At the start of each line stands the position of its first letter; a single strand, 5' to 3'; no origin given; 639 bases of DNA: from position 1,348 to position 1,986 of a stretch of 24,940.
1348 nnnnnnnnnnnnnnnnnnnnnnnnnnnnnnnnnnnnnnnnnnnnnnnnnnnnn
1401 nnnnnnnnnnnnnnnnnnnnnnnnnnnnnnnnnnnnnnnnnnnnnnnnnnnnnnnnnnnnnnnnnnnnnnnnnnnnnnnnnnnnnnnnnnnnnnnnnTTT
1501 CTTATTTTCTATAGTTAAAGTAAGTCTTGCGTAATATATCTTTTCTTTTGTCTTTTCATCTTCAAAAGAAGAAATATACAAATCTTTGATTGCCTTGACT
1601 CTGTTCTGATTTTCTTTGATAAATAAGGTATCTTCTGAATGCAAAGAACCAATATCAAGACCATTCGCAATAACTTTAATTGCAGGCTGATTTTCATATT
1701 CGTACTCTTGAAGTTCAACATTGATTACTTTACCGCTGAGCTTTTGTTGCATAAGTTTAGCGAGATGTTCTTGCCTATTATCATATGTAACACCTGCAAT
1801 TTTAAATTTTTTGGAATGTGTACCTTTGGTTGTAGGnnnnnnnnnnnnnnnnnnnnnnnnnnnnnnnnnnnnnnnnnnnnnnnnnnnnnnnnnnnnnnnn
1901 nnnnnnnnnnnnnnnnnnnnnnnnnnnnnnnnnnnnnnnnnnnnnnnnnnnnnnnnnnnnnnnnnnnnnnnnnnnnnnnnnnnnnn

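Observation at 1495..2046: Membrane-anchored HIRAN-like protein in the lysogeny module with its own near-consensus promoter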

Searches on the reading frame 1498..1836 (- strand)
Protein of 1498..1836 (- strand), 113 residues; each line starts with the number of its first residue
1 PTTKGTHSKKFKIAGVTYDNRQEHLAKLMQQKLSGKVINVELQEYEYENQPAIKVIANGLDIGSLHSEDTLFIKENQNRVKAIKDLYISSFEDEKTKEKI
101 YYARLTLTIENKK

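Call 18: search_protein_representatives(protein=window:1498-1836:-)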
Query: 113 residues. Proteins with E-value up to 0.001 (for the whole library): 84; up to 1e-10: 15; up to 1e-30: 1. The best 84 are listed.
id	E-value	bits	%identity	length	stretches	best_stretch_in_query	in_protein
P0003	5.7e-62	222.6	94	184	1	1-113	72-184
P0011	2.3e-28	114.7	53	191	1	5-112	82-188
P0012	1.4e-24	102.6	46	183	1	6-112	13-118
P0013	2.5e-23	98.6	49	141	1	4-98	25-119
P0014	7.5e-23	97.0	50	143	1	6-112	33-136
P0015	1.9e-22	95.7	43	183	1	6-112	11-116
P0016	2.8e-20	88.8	45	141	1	6-113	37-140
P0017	3.4e-17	78.9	49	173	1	29-112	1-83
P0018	1.8e-15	73.3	38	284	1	6-99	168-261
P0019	6.5e-14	68.3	38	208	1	1-113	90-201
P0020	2.3e-13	66.6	39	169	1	3-90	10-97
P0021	9.8e-13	64.6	39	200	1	4-107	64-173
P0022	6.9e-12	61.8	29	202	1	6-111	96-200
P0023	4.3e-11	59.3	48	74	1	42-101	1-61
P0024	5.4e-11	59.0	30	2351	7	43-80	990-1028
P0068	5.4e-05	39.7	33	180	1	8-80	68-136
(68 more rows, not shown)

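Call 20: search_protein_families(library=pfam, alignment_id=A2, max_evalue=0.01)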
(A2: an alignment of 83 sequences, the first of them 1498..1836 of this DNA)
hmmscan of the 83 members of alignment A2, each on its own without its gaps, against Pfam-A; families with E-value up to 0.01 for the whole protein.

A. member 1, window:1498-1836:- (113 aa): 0 families

B. families by the number of members that match (of 83 scanned): 31 families (the first 25 are shown)
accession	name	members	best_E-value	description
PF05154.21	TM2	4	4.7e-19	TM2 domain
PF01925.25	TauE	2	0.00087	Sulfite exporter TauE/SafE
PF13240.11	Zn_Ribbon_1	1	3.4e-05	zinc-ribbon domain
PF17032.10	Zn_ribbon_15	1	8e-05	zinc-ribbon family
PF24463.1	DUF7577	1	8.7e-05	Domain of unknown function (DUF7577)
PF06009.19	Laminin_II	1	0.0002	Laminin Domain II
PF13886.12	TM7S3_TM198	1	0.00029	TM7S3/TM198-like domain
PF25587.1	Rv2743c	1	0.00042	Rv2743c family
PF05887.16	Trypan_PARP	1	0.00055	Procyclic acidic repetitive protein (PARP)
PF24961.1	NfeD_membrane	1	0.001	NfeD integral membrane domain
PF12773.13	DZR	1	0.0013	Double zinc ribbon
PF20581.3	DUF6785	1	0.0017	Family of unknown function (DUF6785)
PF07332.16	Phage_holin_3_6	1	0.0023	Putative Actinobacterial Holin-X, holin superfamily III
PF11670.13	MSP1a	1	0.0026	Major surface protein 1a (MSP1a)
PF10694.14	DUF2500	1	0.0039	Protein of unknown function (DUF2500)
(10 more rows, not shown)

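Call 21: search_solved_structures(query=A2, max_evalue=10, show_alignments=4)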
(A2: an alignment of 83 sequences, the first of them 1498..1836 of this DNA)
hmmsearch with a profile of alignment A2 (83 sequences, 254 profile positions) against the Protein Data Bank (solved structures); distinct sequences matched with E-value up to 10: 9.
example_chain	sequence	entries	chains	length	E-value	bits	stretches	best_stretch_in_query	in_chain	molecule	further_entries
7cu3_B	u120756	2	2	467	0.19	14.3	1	191-240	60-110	Transmembrane protein FAM155A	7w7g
9r2k_A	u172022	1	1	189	0.24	13.9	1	166-238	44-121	N30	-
29vf_O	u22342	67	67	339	0.27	13.8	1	200-243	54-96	TATA-box-binding protein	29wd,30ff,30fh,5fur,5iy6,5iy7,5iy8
6ncl_a1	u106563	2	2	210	1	11.9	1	24-72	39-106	P9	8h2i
4eeb_A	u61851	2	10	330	1.8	11.1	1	12-65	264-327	Magnesium transport protein CorA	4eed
8qcx_A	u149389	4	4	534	7.4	9.1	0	32-79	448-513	Heme transporter FLVCR2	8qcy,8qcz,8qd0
7dxj_A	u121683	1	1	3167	8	9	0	201-239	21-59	Huntingtin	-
8vlx_A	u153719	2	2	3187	8.1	9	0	201-239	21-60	Huntingtin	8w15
9qu4_A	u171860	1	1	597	9.5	8.7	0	32-88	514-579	Immunoglobulin G-binding protein A,Choline/ethanolamine transporter FLVCR2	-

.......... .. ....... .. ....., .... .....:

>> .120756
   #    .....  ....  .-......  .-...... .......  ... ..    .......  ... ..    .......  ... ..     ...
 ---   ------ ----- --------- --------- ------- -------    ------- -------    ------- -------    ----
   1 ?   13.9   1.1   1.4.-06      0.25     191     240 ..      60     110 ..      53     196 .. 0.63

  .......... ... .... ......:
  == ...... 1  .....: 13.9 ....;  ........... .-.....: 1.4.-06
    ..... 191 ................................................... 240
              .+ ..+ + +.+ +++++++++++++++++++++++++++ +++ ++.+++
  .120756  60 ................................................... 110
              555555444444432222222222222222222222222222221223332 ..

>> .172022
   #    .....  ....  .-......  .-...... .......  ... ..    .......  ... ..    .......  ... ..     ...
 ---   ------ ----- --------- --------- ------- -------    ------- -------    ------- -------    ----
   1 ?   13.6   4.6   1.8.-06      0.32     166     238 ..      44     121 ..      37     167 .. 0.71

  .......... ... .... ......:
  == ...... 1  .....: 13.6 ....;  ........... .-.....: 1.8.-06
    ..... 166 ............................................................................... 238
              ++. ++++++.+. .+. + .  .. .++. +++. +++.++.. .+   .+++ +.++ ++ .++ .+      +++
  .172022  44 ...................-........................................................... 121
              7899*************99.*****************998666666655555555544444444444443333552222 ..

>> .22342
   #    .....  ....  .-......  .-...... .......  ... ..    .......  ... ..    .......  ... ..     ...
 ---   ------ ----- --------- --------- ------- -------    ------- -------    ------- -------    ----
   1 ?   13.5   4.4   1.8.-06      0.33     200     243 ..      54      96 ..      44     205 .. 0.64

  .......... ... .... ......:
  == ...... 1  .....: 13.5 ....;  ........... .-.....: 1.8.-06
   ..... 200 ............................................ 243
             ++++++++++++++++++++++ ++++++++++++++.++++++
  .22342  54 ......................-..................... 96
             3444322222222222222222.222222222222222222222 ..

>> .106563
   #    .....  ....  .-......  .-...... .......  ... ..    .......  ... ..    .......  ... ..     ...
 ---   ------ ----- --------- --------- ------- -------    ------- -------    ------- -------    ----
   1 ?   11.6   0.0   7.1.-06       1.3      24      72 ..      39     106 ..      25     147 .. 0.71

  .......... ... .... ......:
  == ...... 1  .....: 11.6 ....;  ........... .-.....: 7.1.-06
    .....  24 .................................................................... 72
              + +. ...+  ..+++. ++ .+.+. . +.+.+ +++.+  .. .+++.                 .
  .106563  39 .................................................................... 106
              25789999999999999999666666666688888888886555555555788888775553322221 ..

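Call 25: search_protein_families(library=pfam, alignment_id=A2, max_evalue=10)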
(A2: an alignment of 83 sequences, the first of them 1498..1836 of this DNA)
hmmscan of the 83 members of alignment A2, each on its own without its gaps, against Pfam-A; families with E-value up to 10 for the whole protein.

A. member 1, window:1498-1836:- (113 aa): 1 family
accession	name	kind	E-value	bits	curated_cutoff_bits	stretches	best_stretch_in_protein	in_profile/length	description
PF19034.5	RnlA-toxin_DBD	-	0.018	15.9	27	1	17-60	16-59/125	RNase LS, bacterial toxin DBD domain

B. families by the number of members that match (of 83 scanned): 185 families (the first 25 are shown)
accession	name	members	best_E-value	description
PF07332.16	Phage_holin_3_6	6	0.0023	Putative Actinobacterial Holin-X, holin superfamily III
PF13567.11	DUF4131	6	0.011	Domain of unknown function (DUF4131)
PF20990.2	DUF2207_C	6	0.017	Predicted membrane protein (DUF2207) C-terminal domain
PF05154.21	TM2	4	4.7e-19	TM2 domain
PF11184.13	DUF2969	4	0.0049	Protein of unknown function (DUF2969)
PF14316.11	DUF4381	4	0.073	Domain of unknown function (DUF4381)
PF01925.25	TauE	3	0.00087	Sulfite exporter TauE/SafE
PF00335.26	Tetraspanin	3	0.0041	Tetraspanin family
PF19762.4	DUF6249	3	0.0051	Domain of unknown function (DUF6249)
PF03896.21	TRAP_alpha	3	0.034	Translocon-associated protein (TRAP), alpha subunit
PF22311.1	DUF6970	3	0.062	Domain of unknown function (DUF6970)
PF11239.13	DUF3040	3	0.11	Protein of unknown function (DUF3040)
PF03729.18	DUF308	3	0.22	Short repeat of unknown function (DUF308)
PF25587.1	Rv2743c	2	0.00042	Rv2743c family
PF20581.3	DUF6785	2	0.0017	Family of unknown function (DUF6785)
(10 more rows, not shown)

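Call 26: predict_structure(alignment_id=A2)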
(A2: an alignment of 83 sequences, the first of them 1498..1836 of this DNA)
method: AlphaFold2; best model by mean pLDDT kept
length: 113 residues; sequences in the alignment: 83
mean_pLDDT: 95.1   pTM: 0.85
mean pLDDT of the five models: 95.1, 95.0, 95.0, 94.9, 94.7
residues with pLDDT >= 90: 107; 70-90: 2; 50-70: 2; < 50: 2
segments of 3 or more residues with pLDDT < 50: none
pLDDT, mean of each block of 10 residues (from residue 1): 79 97 98 98 96 98 97 95 97 96 98 88
secondary structure, 60 per line:
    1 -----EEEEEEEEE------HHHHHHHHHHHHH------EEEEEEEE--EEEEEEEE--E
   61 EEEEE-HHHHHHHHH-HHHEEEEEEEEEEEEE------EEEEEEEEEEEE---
elements in order: E6-14 H21-33 E40-47 E50-57 E60-65 H67-75 E80-92 E99-110

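Call 28: fold_search(model_id=the predicted structure, library=pdb)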
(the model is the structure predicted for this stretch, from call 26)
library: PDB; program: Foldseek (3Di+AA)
matches with E <= 10: 629; with E <= 0.001: 0
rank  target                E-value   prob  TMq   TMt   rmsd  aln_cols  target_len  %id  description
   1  9hny_FT               6.7e-02  0.21  0.23  0.15  13.7       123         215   12  Mitoribosomal small subunit in complex with Mettl15 and Mettl17 (released 2025-03-26)
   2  9m6x_P                7.4e-02  0.13  0.15  0.14  14.4       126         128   15  Cryo-EM structure of bacteriophage NF5 neck (released 2025-12-17)
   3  6sga_FT               1.7e-01  0.16  0.24  0.15  14.4       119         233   10  Body domain of the mt-SSU assemblosome from Trypanosoma brucei (released 2019-09-18)
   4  9m6x_M                1.7e-01  0.10  0.16  0.14  13.7       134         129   13  Cryo-EM structure of bacteriophage NF5 neck (released 2025-12-17)
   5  9mu3_D                2.0e-01  0.10  0.18  0.16  14.7        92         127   15  SaPI1 neck structure (released 2025-05-07)
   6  5e46_A                2.4e-01  0.13  0.23  0.17  12.1       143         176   11  Hydroxynitrile lyase from the fern Davallia tyermanii (released 2016-10-05)
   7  5e4m_A                2.8e-01  0.13  0.23  0.17  12.2       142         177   10  Hydroxynitrile lyase from the fern Davallia tyermanii in complex with p-hydroxybenzaldehyde (released 2016-10-05)
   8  6qb7_A                3.1e-01  0.23  0.30  0.29  14.0       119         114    9  Structure of the H1 domain of human KCTD16 (released 2019-02-06)
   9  9hny_FU               3.1e-01  0.11  0.23  0.14  14.2       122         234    9  Mitoribosomal small subunit in complex with Mettl15 and Mettl17 (released 2025-03-26)
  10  4f0p_C                3.5e-01  0.18  0.24  0.08  10.4       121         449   14  MspJI Restriction Endonuclease - P31 Form (released 2012-08-08)
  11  9hny_FR               3.5e-01  0.13  0.25  0.16  14.1       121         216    9  Mitoribosomal small subunit in complex with Mettl15 and Mettl17 (released 2025-03-26)
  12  1mji_B                3.5e-01  0.08  0.16  0.13  15.3       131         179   11  DETAILED ANALYSIS OF RNA-PROTEIN INTERACTIONS WITHIN THE BACTERIAL RIBOSOMAL PROTEIN L5/5S RRNA COMPLEX (released 2003-01-21)
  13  3toe_A                4.1e-01  0.28  0.27  0.33  13.8       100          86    7  Structure of Mth10b (released 2012-04-25)
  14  8slg_B                4.4e-01  0.12  0.22  0.07  16.9       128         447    9  Crystal Structure of Glycine tRNA ligase from Mycobacterium thermoresistibile (glycyl adenylate bound) (released 2023-05-03)
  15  9hny_FQ               4.4e-01  0.10  0.24  0.15  14.0       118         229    9  Mitoribosomal small subunit in complex with Mettl15 and Mettl17 (released 2025-03-26)
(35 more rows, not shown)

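Call 33: fold_search(model_id=the predicted structure, library=viral)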
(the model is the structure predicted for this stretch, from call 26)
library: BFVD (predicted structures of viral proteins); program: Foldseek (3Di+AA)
matches with E <= 10: 1089; with E <= 0.001: 4
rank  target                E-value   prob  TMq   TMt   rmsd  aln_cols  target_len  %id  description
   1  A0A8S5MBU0            2.0e-08  1.00  0.83  0.49   2.8       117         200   23  Uncharacterized protein [Myoviridae sp. ct9Fw19]
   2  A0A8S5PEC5            1.6e-05  1.00  0.68  0.42   4.1       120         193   18  Glycine rich protein family [Siphoviridae sp. ct0UO21]
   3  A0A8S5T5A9            8.0e-05  1.00  0.57  0.18   9.3       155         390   17  DUF4236 domain-containing protein [Myoviridae sp. ct6eX13]
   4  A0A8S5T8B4            3.8e-04  1.00  0.59  0.19   5.4       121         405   16  ATP dependent helicase [Podoviridae sp. ctU557]
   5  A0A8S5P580            2.9e-03  1.00  0.52  0.16   5.4       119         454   15  DNA polymerase III subunit alpha [Siphoviridae sp. ct3yx7]
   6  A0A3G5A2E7            3.5e-02  0.20  0.18  0.15  15.0       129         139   15  Uncharacterized protein [Harvfovirus sp.]
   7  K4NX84                5.2e-02  0.28  0.19  0.22  14.7        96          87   14  Uncharacterized protein [Sulfolobales Mexican rod-shaped virus 1]
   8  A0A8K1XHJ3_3          5.8e-02  0.38  0.22  0.04  12.8       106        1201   12  Polyprotein (Fragment) [Hangzhou Solinvi-like virus 1]
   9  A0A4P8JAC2            5.8e-02  0.23  0.24  0.03  29.4       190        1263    9  Polyprotein (Fragment) [Pernambuco mycovirus 1]
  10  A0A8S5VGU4            7.7e-02  0.20  0.23  0.18  13.7       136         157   12  Uncharacterized protein [Myoviridae sp. ctkfK18]
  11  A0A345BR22            9.1e-02  0.18  0.21  0.15  15.6       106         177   14  (no name in the UniProt tables at hand)
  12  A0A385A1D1            1.0e-01  0.35  0.22  0.19   9.8       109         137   13  (no name in the UniProt tables at hand)
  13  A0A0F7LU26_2          1.0e-01  0.20  0.19  0.04  26.5       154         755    6  (no name in the UniProt tables at hand)
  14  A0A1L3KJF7            1.1e-01  0.13  0.18  0.19  11.4       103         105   14  (no name in the UniProt tables at hand)
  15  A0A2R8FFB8            1.3e-01  0.23  0.25  0.27  14.6       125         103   13  Uncharacterized protein [Cedratvirus Zaza IHUMI]
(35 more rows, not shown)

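Call 36: find_homologous_proteins(query=A3, max_evalue=0.001)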
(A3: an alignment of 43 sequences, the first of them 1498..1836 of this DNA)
Query A3 (43 sequences) (113 aa, profile of the alignment): 38 proteins with E <= 0.001 among 599 candidates.
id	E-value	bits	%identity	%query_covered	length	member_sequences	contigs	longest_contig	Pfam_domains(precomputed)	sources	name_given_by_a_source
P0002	1.3e-32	130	98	100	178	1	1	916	-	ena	-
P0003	2.0e-32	129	94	100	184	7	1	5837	-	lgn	-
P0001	2.7e-32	129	96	99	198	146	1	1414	-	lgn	-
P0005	4.0e-32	128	94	99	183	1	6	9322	-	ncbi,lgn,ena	-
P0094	1.6e-31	127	46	99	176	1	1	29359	-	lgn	-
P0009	2.8e-31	126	86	99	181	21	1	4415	-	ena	-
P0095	9.1e-31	124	38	92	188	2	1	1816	-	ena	-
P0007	9.9e-31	124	85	98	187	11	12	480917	-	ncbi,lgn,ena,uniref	ncbi:hypothetical protein [Ruminococcus sp.]|uniref:hypothetical protein n=1 Tax=Ruminococcus sp. Ta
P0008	1.1e-30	124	85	98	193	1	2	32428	-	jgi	jgi:ribosome assembly protein YihI (activator of Der GTPase)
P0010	3.2e-30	122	83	99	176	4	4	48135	-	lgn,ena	-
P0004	7.8e-29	118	94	99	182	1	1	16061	-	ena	-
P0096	9.5e-29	118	49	99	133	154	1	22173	-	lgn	-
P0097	1.0e-28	117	52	99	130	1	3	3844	-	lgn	-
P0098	2.2e-27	113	47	99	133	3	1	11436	-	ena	-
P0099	1.1e-26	111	47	99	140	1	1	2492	-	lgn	-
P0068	1.1e-20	92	39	54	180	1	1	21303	-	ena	-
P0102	2.3e-19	87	40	75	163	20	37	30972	-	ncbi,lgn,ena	-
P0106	3.3e-16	77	36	73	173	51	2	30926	-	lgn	-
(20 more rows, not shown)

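Call 38: search_dna_similar(query=window:1498-1836:-, collection=phages, mode=protein, max_evalue=0.01)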
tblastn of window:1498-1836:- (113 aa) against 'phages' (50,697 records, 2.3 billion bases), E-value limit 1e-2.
No match.

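Call 69: find_encoding_contigs(protein=P0094, flank=6000, max_places=2)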
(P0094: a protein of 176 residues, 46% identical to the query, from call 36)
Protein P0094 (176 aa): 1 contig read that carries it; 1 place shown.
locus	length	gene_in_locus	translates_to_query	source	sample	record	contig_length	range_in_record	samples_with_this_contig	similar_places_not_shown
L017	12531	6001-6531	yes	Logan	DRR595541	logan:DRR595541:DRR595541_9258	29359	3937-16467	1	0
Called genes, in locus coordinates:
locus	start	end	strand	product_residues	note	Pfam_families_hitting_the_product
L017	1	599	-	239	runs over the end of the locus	-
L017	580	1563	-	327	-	-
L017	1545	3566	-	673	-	PF14284:PcfJ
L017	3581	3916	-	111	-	-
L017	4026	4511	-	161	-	-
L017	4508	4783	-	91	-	-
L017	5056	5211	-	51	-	-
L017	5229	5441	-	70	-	PF01381:HTH_3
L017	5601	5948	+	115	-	PF13560:HTH_31, PF01381:HTH_3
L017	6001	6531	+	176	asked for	-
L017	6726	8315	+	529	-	PF00239:Resolvase, PF07508:Recombinase, PF13408:Zn_ribbon_recom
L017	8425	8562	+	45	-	-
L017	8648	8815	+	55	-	-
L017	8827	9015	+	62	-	-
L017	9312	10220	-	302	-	PF08291:Peptidase_M15_3, PF09374:PG_binding_3 (faint), PF01471:PG_binding_1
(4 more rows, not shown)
